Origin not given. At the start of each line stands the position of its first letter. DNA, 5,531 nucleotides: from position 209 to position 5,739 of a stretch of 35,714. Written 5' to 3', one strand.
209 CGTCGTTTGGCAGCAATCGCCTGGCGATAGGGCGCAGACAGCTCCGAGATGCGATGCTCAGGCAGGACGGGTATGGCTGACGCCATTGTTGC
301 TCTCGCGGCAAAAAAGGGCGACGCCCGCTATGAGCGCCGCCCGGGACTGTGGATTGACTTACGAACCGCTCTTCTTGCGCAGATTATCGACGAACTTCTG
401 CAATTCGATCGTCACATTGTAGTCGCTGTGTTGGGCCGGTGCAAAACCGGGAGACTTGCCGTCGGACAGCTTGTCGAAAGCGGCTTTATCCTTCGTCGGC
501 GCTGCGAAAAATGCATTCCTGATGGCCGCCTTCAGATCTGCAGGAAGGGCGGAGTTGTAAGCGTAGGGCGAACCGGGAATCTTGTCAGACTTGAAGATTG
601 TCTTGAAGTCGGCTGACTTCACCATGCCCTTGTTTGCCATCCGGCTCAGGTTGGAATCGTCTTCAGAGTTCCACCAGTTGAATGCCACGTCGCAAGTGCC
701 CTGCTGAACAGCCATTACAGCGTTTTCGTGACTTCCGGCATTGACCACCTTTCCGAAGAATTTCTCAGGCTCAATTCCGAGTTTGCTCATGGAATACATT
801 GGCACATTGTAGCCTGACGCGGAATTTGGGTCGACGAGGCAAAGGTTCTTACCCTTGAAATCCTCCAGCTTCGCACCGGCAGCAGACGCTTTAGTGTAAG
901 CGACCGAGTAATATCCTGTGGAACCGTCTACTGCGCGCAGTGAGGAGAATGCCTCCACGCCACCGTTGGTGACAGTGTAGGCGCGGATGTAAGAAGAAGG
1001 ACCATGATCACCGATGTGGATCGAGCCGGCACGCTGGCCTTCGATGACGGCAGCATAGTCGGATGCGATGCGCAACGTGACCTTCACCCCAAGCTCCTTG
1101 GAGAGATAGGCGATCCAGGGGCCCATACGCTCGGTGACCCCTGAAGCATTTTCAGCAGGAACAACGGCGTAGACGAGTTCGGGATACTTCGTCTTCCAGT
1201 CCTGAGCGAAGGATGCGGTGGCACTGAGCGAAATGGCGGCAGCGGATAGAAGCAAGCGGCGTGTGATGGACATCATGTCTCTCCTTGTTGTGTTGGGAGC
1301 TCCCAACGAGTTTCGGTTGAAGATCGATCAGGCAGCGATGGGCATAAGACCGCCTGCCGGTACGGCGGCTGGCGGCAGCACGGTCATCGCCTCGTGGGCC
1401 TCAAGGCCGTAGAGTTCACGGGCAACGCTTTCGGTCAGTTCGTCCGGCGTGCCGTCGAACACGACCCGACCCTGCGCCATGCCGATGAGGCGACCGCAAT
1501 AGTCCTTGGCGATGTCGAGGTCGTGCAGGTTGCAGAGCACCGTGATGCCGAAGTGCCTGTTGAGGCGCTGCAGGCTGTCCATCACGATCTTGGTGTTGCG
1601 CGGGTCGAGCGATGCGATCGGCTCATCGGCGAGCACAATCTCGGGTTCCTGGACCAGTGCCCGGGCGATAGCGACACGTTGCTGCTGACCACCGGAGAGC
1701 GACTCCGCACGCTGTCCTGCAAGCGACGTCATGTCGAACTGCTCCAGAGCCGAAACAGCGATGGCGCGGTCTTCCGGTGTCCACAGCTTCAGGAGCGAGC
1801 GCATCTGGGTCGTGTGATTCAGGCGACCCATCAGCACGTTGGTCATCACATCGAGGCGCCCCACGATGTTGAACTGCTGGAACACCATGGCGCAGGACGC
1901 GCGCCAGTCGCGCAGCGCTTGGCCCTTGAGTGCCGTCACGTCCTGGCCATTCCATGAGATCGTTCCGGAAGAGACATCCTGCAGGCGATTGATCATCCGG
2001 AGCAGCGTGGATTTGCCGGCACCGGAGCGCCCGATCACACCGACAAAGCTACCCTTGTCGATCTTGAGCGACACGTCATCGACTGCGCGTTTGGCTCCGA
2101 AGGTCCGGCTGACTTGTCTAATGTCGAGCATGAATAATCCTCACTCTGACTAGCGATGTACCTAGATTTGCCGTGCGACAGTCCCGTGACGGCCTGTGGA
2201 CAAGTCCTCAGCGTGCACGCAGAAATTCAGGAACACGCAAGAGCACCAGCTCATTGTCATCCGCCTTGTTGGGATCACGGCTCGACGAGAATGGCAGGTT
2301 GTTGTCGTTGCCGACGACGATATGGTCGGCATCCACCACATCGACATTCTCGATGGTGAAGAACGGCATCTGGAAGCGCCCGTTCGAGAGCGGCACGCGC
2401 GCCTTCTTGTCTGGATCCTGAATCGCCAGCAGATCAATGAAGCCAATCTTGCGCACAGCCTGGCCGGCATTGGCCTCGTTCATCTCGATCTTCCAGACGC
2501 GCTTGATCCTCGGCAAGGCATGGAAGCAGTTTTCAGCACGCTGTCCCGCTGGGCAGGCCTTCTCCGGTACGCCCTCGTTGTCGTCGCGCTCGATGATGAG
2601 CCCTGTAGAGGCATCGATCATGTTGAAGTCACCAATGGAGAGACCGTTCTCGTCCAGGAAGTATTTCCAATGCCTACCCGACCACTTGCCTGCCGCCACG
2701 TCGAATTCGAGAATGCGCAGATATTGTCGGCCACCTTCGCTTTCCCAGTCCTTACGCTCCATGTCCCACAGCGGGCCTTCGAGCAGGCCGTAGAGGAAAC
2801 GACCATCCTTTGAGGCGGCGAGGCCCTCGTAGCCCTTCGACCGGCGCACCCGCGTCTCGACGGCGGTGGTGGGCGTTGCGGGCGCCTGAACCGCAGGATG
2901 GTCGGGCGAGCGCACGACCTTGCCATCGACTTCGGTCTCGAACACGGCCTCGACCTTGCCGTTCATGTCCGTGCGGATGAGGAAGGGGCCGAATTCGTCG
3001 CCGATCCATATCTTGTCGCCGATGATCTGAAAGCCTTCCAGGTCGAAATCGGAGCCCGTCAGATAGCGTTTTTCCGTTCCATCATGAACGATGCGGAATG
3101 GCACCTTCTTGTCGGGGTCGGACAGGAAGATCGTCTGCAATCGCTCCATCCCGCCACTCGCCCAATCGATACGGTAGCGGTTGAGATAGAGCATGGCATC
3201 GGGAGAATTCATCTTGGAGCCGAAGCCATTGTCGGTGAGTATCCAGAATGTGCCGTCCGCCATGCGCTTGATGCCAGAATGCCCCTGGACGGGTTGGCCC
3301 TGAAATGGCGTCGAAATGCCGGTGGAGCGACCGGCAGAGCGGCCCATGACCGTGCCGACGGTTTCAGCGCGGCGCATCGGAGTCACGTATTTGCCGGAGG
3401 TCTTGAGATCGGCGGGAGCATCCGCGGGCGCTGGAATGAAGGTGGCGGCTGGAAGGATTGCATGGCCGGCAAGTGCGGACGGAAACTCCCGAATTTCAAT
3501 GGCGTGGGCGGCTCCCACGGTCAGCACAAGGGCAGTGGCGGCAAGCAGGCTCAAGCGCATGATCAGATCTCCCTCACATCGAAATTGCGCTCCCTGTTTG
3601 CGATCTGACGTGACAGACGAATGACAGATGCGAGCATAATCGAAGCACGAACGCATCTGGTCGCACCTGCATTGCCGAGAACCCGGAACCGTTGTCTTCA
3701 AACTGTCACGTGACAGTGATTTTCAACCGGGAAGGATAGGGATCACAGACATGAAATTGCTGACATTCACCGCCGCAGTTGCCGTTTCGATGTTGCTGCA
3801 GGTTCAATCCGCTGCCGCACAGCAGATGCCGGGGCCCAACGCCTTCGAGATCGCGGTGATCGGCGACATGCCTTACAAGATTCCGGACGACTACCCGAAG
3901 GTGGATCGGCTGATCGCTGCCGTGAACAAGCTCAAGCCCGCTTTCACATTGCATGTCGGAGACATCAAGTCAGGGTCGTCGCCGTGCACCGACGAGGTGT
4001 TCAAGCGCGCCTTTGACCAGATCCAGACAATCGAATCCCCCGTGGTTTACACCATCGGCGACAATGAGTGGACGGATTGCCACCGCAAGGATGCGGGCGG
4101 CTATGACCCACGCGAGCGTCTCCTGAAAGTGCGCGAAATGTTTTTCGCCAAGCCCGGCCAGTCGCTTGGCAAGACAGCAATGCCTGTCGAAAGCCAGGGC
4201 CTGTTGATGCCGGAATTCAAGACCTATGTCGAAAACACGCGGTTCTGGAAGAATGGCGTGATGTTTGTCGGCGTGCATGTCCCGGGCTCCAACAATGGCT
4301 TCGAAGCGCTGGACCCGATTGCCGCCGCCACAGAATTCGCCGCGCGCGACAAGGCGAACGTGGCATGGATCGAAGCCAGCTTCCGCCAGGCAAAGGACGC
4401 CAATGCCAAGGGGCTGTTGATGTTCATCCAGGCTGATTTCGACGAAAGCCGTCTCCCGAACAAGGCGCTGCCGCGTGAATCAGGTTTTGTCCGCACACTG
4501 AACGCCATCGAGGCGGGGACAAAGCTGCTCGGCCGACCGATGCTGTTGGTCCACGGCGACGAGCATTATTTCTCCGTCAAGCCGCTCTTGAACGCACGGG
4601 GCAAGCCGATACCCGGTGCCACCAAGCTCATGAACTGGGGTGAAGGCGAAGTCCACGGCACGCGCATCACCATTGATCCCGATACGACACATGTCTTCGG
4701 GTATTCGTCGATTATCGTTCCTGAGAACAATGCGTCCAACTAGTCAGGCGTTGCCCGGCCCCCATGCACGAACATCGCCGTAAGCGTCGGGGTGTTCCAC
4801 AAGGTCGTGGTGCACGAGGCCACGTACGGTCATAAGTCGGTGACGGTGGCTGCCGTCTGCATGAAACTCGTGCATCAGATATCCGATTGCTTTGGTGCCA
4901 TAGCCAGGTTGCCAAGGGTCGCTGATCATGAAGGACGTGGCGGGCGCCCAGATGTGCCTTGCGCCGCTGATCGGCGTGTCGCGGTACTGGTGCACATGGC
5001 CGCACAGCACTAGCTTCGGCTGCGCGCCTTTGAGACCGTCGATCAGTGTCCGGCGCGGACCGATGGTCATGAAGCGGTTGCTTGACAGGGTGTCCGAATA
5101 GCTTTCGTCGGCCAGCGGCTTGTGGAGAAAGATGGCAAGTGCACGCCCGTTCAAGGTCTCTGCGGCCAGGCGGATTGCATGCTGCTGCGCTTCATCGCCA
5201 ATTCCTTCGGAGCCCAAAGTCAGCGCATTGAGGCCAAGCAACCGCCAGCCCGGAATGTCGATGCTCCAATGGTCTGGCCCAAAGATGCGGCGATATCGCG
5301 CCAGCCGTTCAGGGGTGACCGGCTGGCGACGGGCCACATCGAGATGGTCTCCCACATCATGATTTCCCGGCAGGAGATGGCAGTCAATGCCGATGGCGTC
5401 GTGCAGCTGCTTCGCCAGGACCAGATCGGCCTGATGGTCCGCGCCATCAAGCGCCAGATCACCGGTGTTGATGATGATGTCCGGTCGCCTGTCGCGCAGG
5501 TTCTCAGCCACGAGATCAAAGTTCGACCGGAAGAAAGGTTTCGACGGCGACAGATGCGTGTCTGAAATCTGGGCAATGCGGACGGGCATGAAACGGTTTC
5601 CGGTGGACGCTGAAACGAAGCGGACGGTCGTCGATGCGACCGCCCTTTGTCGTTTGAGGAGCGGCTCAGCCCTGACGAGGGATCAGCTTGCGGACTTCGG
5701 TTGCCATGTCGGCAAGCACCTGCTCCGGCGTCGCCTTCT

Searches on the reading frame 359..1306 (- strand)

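Call 15: search_protein_families(library=pfam, proteins=[window:359-1306:-], max_evalue=0.001)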
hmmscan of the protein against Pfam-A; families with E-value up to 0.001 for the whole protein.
window:359-1306:- (315 aa): 1 family
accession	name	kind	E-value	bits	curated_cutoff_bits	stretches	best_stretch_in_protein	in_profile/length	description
PF12974.12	Phosphonate-bd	-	2.4e-57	194.5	27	1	47-296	2-242/242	ABC transporter, phosphonate, periplasmic substrate-binding protein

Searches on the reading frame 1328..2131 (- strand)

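Call 15: search_protein_families(library=pfam, proteins=[window:1328-2131:-], max_evalue=0.001)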
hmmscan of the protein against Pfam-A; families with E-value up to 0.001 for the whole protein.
window:1328-2131:- (267 aa): 4 families
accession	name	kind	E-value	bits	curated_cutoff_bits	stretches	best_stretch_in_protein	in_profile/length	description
PF00005.33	ABC_tran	-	6.1e-35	121.2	25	1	18-173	2-137/137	ABC transporter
PF13304.12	AAA_21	-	4.1e-07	30.8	27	0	29-58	1-26/304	AAA domain, putative AbiEii toxin, Type IV TA system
PF20703.3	nSTAND1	-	0.00013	22.2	27.1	1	10-65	16-73/379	Novel STAND NTPase 1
PF13401.12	AAA_22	-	0.00038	21.2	27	1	27-89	5-60/130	AAA domain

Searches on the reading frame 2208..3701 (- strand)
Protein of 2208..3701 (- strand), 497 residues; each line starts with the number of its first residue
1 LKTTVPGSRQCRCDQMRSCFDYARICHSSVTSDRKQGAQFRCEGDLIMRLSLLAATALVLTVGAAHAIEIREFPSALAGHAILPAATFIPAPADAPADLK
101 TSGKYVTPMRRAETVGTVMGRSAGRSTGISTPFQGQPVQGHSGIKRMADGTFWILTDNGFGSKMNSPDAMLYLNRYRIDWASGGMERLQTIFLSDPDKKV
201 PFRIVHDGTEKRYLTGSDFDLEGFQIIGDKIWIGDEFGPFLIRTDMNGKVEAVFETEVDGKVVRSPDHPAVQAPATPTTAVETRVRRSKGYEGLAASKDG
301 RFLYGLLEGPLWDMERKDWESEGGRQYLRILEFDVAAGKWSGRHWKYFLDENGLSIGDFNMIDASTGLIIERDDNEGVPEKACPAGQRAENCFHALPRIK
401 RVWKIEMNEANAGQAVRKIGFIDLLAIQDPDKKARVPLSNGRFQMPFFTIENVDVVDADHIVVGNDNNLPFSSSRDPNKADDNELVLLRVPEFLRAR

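Call 15: search_protein_families(library=pfam, proteins=[window:2208-3701:-], max_evalue=0.001)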
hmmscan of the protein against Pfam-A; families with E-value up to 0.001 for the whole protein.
window:2208-3701:- (497 aa): 1 family
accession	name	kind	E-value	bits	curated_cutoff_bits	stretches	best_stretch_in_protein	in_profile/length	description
PF13449.12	Phytase-like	-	1.6e-54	186.2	27.6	1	136-468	1-283/284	Esterase-like activity of phytase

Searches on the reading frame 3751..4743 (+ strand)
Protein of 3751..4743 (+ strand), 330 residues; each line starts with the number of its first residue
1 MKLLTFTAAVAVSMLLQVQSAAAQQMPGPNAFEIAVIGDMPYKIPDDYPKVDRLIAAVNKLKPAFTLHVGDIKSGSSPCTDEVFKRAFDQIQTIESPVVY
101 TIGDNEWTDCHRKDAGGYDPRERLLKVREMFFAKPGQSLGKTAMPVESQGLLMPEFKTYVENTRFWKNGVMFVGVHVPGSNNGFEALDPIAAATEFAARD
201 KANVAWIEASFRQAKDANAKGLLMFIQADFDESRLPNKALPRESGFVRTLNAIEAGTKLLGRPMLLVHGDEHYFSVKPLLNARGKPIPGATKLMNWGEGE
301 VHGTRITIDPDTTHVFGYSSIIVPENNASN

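Call 15: search_protein_families(library=pfam, proteins=[window:3751-4743:+], max_evalue=0.001)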
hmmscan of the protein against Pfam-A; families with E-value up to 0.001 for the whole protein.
window:3751-4743:+ (330 aa): 1 family
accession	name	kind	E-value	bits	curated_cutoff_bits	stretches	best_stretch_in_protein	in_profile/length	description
PF00149.33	Metallophos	-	0.00033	21.6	21.5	1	34-142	3-108/191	Calcineurin-like phosphoesterase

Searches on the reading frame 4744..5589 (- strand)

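Call 15: search_protein_families(library=pfam, proteins=[window:4744-5589:-], max_evalue=0.001)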
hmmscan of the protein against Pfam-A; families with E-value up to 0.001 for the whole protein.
window:4744-5589:- (281 aa): 2 families
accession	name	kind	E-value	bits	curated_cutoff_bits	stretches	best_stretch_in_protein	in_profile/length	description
PF00149.33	Metallophos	-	1.8e-12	48.5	21.5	1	4-202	2-191/191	Calcineurin-like phosphoesterase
PF12850.12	Metallophos_2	-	1.7e-05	25.3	27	1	4-211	2-128/154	Calcineurin-like phosphoesterase superfamily domain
